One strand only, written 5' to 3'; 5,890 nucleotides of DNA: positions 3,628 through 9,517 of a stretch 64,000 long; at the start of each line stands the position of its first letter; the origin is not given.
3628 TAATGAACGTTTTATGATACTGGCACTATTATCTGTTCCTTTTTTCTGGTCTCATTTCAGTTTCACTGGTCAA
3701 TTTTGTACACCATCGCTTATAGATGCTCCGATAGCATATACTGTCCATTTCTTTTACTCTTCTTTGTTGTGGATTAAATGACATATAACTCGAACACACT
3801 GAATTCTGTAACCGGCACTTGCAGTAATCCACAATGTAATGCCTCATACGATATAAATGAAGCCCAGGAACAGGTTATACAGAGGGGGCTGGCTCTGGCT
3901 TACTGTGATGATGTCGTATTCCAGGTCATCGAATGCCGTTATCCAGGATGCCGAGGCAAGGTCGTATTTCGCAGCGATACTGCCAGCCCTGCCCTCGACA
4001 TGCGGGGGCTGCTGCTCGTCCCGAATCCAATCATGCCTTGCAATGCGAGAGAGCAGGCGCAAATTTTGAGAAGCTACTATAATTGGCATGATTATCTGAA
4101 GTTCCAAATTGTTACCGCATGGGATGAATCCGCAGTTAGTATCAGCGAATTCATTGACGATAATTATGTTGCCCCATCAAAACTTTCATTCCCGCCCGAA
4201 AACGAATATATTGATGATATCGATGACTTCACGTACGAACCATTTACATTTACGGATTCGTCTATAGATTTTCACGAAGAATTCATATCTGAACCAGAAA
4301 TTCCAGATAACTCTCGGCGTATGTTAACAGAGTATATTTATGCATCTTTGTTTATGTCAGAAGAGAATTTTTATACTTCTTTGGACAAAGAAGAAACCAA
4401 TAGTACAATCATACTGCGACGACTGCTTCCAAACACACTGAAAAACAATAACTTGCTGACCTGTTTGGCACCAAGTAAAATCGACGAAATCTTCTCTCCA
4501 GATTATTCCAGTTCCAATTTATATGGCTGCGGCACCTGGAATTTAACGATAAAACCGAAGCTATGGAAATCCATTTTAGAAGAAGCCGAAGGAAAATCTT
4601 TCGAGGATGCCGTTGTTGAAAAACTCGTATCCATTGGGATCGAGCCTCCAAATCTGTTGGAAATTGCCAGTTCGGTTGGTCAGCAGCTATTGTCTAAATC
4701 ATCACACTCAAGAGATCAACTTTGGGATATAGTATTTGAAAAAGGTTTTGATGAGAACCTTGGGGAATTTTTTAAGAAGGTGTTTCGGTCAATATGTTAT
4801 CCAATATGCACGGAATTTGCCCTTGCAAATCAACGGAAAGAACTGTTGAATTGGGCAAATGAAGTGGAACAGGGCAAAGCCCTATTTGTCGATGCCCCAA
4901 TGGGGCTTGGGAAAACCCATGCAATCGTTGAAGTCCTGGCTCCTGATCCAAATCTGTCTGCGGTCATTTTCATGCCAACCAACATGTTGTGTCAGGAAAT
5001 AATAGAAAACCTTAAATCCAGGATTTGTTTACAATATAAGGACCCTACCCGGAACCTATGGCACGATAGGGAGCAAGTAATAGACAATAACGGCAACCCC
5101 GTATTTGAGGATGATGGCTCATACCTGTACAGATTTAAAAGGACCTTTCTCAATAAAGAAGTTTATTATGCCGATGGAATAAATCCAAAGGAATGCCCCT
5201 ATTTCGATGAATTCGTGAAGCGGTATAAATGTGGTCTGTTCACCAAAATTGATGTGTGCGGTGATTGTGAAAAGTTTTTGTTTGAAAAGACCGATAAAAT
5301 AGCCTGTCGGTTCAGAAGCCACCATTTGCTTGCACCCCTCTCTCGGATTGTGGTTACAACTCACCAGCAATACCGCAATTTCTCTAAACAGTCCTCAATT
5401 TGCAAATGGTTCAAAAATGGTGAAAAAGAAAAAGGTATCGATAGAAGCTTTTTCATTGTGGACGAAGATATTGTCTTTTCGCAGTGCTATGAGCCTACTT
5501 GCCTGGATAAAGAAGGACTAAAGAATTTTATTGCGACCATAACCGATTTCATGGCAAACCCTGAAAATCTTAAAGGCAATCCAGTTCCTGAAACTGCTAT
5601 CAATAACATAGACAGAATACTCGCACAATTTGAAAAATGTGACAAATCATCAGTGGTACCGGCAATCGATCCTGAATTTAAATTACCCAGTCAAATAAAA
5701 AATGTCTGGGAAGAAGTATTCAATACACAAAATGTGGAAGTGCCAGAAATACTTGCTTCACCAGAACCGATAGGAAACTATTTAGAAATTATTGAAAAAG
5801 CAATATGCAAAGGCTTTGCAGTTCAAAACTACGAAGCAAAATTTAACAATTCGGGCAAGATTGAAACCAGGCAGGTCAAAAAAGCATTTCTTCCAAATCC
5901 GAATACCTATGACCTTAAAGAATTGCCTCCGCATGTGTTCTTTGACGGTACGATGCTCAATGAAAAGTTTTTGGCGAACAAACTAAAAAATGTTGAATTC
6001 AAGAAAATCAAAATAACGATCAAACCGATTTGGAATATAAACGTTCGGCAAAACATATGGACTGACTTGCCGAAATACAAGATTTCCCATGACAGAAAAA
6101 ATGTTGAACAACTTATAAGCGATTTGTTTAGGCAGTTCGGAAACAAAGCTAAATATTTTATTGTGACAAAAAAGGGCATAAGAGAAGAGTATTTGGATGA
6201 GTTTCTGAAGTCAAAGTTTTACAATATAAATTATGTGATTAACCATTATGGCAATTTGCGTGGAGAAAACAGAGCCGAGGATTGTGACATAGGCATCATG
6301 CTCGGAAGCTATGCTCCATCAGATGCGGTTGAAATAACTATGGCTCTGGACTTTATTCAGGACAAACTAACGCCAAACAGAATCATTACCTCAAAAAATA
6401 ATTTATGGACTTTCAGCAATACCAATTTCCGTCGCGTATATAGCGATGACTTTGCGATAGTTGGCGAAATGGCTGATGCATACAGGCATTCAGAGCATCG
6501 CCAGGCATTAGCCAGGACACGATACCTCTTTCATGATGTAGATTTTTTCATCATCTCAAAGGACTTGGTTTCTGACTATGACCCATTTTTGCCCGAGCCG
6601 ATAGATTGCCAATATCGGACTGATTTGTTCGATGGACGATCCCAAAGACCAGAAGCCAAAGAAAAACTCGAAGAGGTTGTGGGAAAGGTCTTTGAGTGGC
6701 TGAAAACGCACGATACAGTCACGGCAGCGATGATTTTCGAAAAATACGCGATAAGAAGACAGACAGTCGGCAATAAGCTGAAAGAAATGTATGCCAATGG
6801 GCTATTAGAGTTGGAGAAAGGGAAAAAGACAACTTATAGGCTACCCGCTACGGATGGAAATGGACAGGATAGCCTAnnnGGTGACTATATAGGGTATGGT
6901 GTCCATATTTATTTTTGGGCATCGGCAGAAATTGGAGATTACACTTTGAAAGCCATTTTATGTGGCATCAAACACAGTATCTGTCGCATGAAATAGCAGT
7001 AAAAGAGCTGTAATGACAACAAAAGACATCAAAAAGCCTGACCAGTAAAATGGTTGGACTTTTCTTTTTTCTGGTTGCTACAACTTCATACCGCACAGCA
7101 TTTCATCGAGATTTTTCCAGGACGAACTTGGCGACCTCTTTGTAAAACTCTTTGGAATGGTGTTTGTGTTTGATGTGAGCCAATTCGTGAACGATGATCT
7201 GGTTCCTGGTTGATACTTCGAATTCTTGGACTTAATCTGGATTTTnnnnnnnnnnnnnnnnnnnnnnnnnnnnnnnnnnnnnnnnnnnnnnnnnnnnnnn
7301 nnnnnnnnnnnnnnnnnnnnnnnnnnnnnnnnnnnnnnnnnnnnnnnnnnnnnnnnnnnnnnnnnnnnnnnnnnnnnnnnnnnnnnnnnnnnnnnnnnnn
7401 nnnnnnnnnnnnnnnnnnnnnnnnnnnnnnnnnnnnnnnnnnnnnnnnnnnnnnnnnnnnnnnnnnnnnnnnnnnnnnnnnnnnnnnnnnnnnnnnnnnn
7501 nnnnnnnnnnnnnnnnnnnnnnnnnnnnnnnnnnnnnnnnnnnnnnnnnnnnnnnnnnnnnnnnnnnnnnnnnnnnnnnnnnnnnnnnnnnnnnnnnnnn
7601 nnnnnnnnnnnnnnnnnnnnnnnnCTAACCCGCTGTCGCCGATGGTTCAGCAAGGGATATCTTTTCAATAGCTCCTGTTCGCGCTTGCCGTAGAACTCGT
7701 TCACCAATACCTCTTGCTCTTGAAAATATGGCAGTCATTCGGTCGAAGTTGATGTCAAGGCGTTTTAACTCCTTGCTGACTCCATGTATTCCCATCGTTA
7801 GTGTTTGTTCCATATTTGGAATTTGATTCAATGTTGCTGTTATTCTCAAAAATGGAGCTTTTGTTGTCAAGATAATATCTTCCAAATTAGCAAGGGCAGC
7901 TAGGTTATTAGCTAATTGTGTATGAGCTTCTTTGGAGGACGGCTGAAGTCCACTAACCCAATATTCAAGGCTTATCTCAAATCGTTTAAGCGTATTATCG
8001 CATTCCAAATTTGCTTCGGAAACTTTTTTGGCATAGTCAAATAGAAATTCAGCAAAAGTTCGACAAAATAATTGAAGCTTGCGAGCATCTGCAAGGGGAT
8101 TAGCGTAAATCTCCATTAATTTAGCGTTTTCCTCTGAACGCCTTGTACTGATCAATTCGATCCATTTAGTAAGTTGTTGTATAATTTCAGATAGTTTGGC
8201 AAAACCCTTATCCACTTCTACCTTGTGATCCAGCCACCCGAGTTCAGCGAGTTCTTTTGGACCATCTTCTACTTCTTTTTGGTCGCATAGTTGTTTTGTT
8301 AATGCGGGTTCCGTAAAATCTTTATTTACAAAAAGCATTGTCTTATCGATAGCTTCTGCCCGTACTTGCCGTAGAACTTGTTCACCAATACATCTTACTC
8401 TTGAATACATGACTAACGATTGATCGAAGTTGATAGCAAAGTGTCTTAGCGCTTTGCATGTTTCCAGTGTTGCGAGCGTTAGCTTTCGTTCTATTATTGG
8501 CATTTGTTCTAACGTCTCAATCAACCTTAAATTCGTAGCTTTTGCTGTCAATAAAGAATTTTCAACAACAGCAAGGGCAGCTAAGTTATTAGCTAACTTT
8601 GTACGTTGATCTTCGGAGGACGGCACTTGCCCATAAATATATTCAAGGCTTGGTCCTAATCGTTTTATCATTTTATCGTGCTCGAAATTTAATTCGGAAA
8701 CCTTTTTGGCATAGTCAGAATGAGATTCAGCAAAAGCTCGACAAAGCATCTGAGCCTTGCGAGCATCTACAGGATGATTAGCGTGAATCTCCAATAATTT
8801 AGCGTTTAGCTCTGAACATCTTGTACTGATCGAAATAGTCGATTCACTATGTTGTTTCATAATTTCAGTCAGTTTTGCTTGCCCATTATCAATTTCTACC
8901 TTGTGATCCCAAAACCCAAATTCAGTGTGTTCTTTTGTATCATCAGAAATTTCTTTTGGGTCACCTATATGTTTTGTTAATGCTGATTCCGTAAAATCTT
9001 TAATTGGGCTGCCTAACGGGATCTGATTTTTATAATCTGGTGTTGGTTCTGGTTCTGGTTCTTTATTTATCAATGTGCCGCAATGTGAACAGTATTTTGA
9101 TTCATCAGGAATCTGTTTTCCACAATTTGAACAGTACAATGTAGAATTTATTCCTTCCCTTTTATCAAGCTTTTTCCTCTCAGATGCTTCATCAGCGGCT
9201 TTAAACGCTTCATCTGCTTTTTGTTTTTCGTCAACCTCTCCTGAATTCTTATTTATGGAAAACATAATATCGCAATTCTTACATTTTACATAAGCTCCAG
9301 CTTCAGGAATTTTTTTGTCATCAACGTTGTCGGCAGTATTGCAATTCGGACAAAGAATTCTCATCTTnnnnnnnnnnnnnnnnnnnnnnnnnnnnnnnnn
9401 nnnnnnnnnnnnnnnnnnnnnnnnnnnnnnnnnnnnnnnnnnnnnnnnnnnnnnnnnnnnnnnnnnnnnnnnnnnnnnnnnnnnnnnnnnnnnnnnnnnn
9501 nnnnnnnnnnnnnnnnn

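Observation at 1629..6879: Unclassified two-gene cargo module: hydrolase-fold/ParB-HTH-like protein plus Zn-ribbon XPD/DinG-like Fe-S helicase with wHTH (candidate novel defence or anti-MGE system)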

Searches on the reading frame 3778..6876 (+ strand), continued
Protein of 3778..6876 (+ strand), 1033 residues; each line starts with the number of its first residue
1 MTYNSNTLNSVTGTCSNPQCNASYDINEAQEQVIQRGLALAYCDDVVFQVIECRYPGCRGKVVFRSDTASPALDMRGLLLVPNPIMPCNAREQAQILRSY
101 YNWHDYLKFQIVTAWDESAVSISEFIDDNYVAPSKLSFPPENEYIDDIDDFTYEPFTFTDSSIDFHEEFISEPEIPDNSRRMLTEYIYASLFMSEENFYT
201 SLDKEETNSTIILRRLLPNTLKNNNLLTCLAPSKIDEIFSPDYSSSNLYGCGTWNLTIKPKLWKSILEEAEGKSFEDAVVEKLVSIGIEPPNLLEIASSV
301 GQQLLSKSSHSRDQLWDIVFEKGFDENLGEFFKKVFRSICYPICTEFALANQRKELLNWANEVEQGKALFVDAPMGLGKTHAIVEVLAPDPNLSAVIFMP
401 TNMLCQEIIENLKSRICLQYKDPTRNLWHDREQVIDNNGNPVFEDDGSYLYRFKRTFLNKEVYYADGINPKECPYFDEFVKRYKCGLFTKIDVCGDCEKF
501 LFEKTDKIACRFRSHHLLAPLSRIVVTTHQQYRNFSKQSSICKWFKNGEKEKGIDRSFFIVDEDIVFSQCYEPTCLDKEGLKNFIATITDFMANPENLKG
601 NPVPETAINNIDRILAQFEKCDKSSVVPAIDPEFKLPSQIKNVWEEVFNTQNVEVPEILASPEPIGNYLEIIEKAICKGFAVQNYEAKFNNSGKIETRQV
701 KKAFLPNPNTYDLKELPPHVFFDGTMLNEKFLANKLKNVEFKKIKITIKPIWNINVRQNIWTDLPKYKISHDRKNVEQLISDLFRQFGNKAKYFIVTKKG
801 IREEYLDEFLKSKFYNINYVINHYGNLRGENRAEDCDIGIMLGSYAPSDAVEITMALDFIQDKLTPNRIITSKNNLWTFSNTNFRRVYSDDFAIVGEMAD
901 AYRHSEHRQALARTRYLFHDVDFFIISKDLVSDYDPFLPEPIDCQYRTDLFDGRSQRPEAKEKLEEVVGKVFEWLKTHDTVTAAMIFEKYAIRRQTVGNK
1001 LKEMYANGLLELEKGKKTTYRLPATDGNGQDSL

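Call 80: search_protein_families(library=pfam, alignment_id=A4, max_evalue=0.0001)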
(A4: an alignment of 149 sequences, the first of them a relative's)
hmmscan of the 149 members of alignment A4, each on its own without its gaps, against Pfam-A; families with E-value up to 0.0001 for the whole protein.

A. member 1, L001:7688-8767:- (360 aa): 3 families
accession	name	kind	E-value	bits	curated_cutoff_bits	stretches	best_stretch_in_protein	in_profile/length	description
PF13487.12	HD_5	-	2e-40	138.7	27.2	1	162-322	7-170/170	HD domain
PF00072.30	Response_reg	-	7.4e-30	103.8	30.2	1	12-120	1-110/111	Response regulator receiver domain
PF01966.28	HD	-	2.9e-18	66.7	22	1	170-291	2-116/116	HD domain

B. families by the number of members that match (of 149 scanned): 149 families (the first 25 are shown)
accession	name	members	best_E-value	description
PF02518.31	HATPase_c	3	2.5e-32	Histidine kinase-, DNA gyrase B-, and HSP90-like ATPase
PF12705.13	PDDEXK_1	3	2.5e-31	PD-(D/E)XK nuclease superfamily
PF04851.21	ResIII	3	1.6e-22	Type III restriction enzyme, res subunit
PF04098.21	Rad52_Rad22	3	1.3e-17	Rad52/22 family double-strand break repair protein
PF00512.31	HisKA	3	1e-12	His Kinase A (phospho-acceptor) domain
PF01381.28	HTH_3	3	7e-12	Helix-turn-helix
PF00270.35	DEAD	3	1.1e-09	DEAD/DEAH box helicase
PF13560.12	HTH_31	3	1.8e-07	Helix-turn-helix domain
PF07592.17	DDE_Tnp_ISAZ013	2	1.5e-46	Rhodopirellula transposase DDE domain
PF04002.20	RadC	2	1.3e-40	RadC-like JAB domain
PF13365.12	Trypsin_2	2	9.2e-39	Trypsin-like peptidase domain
PF00072.30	Response_reg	2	7.4e-30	Response regulator receiver domain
PF00589.27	Phage_integrase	2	2.1e-24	Phage integrase family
PF00089.32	Trypsin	2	3.6e-22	Trypsin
PF01555.25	N6_N4_Mtase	2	1.6e-16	DNA methylase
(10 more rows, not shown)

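Call 117: search_protein_families(library=pfam, proteins=[P0120, P0126, P0163, P0169, P0133, P0113, P0166, P0147, P0155], max_evalue=0.001)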
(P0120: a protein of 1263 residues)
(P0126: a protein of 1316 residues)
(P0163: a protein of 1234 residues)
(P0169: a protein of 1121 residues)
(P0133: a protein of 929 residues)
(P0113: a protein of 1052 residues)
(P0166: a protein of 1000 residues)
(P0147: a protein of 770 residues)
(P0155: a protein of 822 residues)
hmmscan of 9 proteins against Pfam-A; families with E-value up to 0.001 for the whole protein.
P0120 (1263 aa): 1 family
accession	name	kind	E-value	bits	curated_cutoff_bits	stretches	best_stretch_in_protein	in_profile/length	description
PF04055.27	Radical_SAM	-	1.9e-11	44.9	29.5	1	979-1143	5-146/166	Radical SAM superfamily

P0126 (1316 aa): 2 families
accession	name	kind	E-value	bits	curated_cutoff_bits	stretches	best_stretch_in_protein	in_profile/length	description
PF04055.27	Radical_SAM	-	1.1e-05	26.1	29.5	1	1027-1198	2-150/166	Radical SAM superfamily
PF00270.35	DEAD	-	2.3e-05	24.7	26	1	377-428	11-67/167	DEAD/DEAH box helicase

P0163 (1234 aa): 0 families

P0169 (1121 aa): 4 families
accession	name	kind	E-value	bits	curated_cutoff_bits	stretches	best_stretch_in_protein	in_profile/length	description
PF08275.17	DNAG_N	-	4.4e-06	27.3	26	1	138-238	10-107/128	DNA primase catalytic core, N-terminal domain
PF13412.12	HTH_24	-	0.00027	20.9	21.9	0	998-1017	29-48/48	Winged helix-turn-helix DNA-binding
PF13155.12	Toprim_2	-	0.00049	20.8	22.1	0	262-310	2-52/88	Toprim-like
PF01807.25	Zn_ribbon_DnaG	-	0.0008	19.6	24.9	0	20-77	24-81/98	CHC2 zinc finger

P0133 (929 aa): 1 family
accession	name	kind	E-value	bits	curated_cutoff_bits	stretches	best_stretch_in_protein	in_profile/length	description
PF04055.27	Radical_SAM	-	1.6e-07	32.1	29.5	1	645-826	5-161/166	Radical SAM superfamily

P0113 (1052 aa): 2 families
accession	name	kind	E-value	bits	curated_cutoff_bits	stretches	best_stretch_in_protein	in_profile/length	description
PF00270.35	DEAD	-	2e-07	31.4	26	1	344-403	10-76/167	DEAD/DEAH box helicase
PF06163.17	DUF977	-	0.00046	20.7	22.1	0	994-1040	13-59/134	Bacterial protein of unknown function (DUF977)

P0166 (1000 aa): 0 families

P0147 (770 aa): 2 families
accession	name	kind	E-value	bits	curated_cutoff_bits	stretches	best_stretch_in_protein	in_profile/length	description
PF00270.35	DEAD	-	3.2e-05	24.2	26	1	172-224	13-70/167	DEAD/DEAH box helicase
PF04851.21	ResIII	-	0.00016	22.1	22.5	1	159-311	7-133/164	Type III restriction enzyme, res subunit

P0155 (822 aa): 1 family
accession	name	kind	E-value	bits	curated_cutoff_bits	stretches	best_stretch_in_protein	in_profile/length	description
PF04851.21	ResIII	-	2e-05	25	22.5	1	135-248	17-114/164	Type III restriction enzyme, res subunit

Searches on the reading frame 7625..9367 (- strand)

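Call 30: search_protein_families(library=pfam, proteins=[window:7625-9367:-], max_evalue=0.01)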
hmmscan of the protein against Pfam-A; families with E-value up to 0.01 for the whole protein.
window:7625-9367:- (580 aa): 7 families
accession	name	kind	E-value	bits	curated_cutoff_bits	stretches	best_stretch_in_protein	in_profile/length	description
PF13717.11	Zn_ribbon_4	-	6e-10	39.3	30.3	1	2-34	1-33/36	zinc-ribbon domain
PF13240.11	Zn_Ribbon_1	-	6.1e-09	35.8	25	1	78-98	1-21/23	zinc-ribbon domain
PF17032.10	Zn_ribbon_15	-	8.8e-06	26.9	28.9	1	19-97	30-73/73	zinc-ribbon family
PF13719.11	Zn_ribbon_5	-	1.7e-05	24.9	29.3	1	2-36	1-35/37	zinc-ribbon domain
PF12773.13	DZR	-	4.1e-05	24.1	27.3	1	79-101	1-23/45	Double zinc ribbon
PF13248.11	Zn_ribbon_3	-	0.00013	21.7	27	1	75-99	1-25/26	zinc-ribbon domain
PF14354.12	Lar_restr_allev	-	0.004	17.8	28.6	0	6-51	6-50/58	Restriction alleviation protein Lar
